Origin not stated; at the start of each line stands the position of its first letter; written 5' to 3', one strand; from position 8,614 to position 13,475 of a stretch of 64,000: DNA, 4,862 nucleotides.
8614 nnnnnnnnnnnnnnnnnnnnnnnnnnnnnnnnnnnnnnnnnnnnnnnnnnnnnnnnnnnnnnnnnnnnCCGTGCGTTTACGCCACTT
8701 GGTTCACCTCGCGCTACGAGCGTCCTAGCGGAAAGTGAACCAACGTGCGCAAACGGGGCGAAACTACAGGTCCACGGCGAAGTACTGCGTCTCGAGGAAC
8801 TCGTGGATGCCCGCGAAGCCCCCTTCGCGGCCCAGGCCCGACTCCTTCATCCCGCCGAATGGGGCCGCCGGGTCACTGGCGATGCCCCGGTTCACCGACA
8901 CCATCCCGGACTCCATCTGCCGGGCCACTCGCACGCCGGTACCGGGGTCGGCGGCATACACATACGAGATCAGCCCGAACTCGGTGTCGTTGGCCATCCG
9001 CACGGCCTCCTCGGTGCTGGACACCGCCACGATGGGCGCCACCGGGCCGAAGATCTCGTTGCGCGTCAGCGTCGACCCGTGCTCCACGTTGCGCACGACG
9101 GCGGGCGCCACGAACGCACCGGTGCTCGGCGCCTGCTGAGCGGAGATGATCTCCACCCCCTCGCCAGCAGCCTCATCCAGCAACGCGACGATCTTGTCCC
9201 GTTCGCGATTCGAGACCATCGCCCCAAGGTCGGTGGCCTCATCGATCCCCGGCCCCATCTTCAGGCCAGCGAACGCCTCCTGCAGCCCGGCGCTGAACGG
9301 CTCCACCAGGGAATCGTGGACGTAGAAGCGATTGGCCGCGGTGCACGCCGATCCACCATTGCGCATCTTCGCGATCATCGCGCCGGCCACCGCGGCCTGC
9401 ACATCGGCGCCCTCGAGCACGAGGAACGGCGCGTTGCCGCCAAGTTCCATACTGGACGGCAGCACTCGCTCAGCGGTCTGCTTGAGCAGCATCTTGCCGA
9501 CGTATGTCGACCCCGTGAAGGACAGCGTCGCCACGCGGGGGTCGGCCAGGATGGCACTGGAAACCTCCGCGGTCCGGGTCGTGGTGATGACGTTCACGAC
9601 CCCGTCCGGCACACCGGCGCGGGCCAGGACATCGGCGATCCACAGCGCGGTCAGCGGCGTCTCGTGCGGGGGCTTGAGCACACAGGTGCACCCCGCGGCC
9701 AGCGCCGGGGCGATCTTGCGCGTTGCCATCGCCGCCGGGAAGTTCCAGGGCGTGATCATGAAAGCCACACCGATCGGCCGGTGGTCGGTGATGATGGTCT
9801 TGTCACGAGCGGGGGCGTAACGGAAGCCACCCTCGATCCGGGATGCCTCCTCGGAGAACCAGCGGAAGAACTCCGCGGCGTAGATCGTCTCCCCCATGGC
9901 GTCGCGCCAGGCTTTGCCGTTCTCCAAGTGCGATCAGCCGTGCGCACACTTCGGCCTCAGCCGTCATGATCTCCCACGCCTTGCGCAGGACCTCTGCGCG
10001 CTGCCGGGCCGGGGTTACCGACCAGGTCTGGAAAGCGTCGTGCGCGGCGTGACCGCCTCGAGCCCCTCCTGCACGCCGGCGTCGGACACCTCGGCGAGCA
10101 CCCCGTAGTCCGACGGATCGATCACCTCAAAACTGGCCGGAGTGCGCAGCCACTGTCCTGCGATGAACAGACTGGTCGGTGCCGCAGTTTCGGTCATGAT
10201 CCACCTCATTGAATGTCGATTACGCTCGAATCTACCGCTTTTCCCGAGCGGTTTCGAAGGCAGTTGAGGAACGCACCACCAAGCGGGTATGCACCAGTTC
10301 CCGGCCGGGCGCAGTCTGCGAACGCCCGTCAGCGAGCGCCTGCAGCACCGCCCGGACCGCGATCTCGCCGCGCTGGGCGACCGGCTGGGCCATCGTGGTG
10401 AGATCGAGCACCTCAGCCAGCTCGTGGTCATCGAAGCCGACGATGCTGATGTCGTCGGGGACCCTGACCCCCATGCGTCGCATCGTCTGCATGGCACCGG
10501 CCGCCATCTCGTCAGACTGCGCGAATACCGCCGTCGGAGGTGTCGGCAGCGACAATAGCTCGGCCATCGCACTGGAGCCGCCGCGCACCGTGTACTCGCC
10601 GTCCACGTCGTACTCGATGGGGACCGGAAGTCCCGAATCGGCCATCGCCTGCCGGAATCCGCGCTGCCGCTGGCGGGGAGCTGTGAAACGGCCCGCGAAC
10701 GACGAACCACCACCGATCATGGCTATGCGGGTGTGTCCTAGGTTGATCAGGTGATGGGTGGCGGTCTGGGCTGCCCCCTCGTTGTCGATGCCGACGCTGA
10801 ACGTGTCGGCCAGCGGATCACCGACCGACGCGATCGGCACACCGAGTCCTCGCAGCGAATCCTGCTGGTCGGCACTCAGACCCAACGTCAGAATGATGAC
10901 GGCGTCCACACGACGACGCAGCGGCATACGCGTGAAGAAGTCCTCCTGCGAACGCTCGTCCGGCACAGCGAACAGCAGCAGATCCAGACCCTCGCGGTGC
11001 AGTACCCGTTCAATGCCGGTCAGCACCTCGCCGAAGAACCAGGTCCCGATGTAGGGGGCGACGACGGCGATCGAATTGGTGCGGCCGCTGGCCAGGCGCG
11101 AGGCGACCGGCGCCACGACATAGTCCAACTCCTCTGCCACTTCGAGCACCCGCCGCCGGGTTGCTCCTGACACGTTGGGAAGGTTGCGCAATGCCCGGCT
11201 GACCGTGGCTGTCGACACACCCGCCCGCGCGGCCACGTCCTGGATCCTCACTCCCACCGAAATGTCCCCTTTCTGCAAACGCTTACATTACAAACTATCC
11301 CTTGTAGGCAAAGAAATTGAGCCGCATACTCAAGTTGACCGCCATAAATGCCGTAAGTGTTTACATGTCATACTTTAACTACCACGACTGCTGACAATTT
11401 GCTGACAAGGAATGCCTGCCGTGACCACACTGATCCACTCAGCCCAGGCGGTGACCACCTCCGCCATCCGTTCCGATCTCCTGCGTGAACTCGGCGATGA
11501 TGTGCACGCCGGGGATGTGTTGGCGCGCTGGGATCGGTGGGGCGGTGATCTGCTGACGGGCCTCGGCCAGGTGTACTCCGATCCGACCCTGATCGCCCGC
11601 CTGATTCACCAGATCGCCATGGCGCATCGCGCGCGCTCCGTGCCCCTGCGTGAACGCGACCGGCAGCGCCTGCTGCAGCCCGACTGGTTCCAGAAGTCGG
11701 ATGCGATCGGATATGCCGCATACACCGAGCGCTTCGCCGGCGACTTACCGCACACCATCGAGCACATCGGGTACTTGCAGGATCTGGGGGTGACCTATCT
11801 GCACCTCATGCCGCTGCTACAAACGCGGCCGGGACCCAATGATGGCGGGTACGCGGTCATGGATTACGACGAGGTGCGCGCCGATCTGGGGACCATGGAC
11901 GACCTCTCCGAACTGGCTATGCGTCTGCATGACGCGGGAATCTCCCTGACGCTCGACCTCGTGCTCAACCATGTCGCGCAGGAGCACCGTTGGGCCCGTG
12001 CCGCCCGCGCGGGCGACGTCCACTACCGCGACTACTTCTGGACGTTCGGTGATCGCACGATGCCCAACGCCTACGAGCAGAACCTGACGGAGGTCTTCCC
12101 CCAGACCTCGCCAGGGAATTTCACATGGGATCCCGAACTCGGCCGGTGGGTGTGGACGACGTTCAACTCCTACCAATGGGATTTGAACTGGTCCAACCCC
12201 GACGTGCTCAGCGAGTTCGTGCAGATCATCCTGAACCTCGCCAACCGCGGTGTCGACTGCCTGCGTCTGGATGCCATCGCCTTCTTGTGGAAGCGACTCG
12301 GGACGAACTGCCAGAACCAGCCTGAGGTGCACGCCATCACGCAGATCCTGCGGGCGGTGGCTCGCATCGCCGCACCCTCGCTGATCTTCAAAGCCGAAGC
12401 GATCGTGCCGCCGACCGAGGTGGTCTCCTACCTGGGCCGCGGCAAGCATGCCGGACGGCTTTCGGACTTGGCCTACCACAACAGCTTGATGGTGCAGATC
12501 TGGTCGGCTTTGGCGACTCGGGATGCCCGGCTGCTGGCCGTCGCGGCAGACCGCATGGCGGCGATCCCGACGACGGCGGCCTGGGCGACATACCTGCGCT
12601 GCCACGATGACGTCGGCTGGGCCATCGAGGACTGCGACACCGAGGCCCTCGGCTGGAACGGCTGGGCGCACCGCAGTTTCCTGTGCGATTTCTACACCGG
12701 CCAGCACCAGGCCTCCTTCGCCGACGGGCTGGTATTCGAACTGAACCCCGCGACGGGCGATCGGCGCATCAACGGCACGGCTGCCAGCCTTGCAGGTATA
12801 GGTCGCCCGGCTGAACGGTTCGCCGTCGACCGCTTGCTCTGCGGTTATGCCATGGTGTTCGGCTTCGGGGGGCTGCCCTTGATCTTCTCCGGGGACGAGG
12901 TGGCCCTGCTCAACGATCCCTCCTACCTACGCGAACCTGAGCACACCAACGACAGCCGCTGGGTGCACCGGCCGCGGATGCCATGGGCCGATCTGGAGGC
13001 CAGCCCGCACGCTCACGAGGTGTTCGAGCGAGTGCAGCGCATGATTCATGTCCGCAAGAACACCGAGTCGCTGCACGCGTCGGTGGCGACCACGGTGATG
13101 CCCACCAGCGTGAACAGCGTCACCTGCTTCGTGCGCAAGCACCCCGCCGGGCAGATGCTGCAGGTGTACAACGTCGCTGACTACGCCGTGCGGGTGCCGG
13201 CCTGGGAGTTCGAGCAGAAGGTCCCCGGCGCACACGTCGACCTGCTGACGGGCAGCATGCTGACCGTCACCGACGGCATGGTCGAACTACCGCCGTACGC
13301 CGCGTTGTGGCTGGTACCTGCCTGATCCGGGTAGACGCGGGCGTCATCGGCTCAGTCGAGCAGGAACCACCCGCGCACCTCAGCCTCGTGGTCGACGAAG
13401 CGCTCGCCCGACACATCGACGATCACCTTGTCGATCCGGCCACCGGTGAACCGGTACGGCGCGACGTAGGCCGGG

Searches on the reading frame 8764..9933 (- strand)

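Call 69: search_protein_families(library=pfam, proteins=[window:8764-9933:-], max_evalue=0.00001)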
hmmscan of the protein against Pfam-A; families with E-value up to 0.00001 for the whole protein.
window:8764-9933:- (389 aa): 1 family
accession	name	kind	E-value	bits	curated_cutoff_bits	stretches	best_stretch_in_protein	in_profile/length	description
PF00171.27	Aldedh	-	3.5e-125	418.6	23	1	3-383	77-459/461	Aldehyde dehydrogenase family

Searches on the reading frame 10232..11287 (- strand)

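Call 69: search_protein_families(library=pfam, proteins=[window:10232-11287:-], max_evalue=0.00001)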
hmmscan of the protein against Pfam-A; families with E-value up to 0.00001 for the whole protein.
window:10232-11287:- (351 aa): 4 families
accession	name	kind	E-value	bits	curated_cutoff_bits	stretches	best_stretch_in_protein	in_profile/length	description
PF13377.12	Peripla_BP_3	-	9e-38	130.4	26.5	1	178-342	2-167/167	Periplasmic binding protein-like domain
PF00532.27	Peripla_BP_1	-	2.6e-25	89.9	22.2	1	71-294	2-234/281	Periplasmic binding proteins and sugar binding domain of LacI family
PF00356.27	LacI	-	1e-16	60.9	27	1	15-57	2-44/46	Bacterial regulatory proteins, lacI family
PF13407.12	Peripla_BP_4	-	3.6e-12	46.8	35.1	1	73-317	1-253/258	Periplasmic binding protein domain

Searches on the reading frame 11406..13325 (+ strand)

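Call 69: search_protein_families(library=pfam, proteins=[window:11406-13325:+], max_evalue=0.00001)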
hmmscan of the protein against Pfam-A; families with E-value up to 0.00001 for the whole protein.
window:11406-13325:+ (639 aa): 2 families
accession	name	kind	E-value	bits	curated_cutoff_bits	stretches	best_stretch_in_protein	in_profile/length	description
PF00128.31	Alpha-amylase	-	1.2e-38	134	22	1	92-350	4-259/446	Alpha amylase, catalytic domain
PF22582.2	Amylosucrase_C-like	-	5.2e-15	56.1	27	1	566-637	5-76/76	Amylosucrase, C-terminal domain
